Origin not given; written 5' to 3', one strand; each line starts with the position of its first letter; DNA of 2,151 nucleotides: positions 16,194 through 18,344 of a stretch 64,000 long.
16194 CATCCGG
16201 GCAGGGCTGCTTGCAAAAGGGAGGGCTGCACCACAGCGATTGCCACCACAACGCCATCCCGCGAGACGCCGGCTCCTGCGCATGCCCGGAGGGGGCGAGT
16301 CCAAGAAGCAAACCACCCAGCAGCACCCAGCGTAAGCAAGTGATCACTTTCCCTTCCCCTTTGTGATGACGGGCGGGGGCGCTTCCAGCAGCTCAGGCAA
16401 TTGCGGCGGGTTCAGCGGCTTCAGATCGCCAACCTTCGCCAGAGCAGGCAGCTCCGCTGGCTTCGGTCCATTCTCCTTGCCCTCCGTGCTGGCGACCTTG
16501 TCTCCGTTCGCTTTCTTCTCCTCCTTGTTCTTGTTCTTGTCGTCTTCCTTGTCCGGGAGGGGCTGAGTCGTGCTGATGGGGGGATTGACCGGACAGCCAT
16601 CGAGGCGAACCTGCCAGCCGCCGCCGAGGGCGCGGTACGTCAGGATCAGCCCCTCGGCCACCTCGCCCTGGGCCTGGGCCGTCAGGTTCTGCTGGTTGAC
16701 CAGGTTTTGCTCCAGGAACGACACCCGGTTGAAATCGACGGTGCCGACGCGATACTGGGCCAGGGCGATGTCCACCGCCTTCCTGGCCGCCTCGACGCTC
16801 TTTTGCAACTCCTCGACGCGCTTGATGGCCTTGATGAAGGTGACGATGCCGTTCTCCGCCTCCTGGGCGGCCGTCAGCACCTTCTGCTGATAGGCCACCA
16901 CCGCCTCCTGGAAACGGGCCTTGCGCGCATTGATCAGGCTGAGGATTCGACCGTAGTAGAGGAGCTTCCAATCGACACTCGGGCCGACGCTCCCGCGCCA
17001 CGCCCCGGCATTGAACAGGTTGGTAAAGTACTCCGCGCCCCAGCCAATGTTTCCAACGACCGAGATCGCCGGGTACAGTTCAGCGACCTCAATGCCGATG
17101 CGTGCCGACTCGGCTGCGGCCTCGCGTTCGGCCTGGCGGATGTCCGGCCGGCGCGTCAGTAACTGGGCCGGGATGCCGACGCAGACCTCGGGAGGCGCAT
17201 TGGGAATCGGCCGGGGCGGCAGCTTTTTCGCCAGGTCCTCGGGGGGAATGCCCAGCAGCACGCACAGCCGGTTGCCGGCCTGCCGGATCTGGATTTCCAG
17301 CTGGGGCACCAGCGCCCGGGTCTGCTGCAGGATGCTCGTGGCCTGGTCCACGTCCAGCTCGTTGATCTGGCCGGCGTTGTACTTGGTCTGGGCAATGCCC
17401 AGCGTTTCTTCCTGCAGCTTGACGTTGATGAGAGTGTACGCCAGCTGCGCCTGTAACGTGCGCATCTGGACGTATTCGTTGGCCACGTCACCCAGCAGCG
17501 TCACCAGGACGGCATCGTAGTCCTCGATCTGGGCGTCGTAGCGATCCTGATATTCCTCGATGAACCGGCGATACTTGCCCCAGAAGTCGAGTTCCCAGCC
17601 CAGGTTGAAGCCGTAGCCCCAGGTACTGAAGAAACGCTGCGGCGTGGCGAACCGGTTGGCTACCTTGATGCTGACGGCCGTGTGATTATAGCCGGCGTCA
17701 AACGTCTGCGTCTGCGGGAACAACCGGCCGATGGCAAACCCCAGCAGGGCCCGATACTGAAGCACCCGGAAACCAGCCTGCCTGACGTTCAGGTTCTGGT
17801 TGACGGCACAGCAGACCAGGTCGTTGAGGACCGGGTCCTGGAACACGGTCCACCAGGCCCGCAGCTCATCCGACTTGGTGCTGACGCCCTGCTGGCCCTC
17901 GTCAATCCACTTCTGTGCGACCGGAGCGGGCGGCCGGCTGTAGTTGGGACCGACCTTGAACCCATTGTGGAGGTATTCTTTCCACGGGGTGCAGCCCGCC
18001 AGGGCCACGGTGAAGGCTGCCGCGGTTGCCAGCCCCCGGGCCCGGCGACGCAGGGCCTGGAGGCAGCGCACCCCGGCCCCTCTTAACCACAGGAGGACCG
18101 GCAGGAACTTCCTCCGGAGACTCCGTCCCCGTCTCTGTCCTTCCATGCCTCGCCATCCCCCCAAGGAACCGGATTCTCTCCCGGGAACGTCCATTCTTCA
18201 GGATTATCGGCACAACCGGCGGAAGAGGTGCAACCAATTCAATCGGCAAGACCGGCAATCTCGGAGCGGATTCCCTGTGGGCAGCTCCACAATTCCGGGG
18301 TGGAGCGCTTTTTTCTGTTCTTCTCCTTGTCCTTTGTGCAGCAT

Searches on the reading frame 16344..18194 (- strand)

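Call 92: search_protein_families(library=pfam, proteins=[window:16344-18194:-], max_evalue=0.00001)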
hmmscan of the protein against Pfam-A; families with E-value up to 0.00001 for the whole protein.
window:16344-18194:- (616 aa): 1 family
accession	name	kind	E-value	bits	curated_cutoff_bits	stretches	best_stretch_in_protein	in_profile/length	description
PF02321.23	OEP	-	4.2e-38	131.5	22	2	343-524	6-187/187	Outer membrane efflux protein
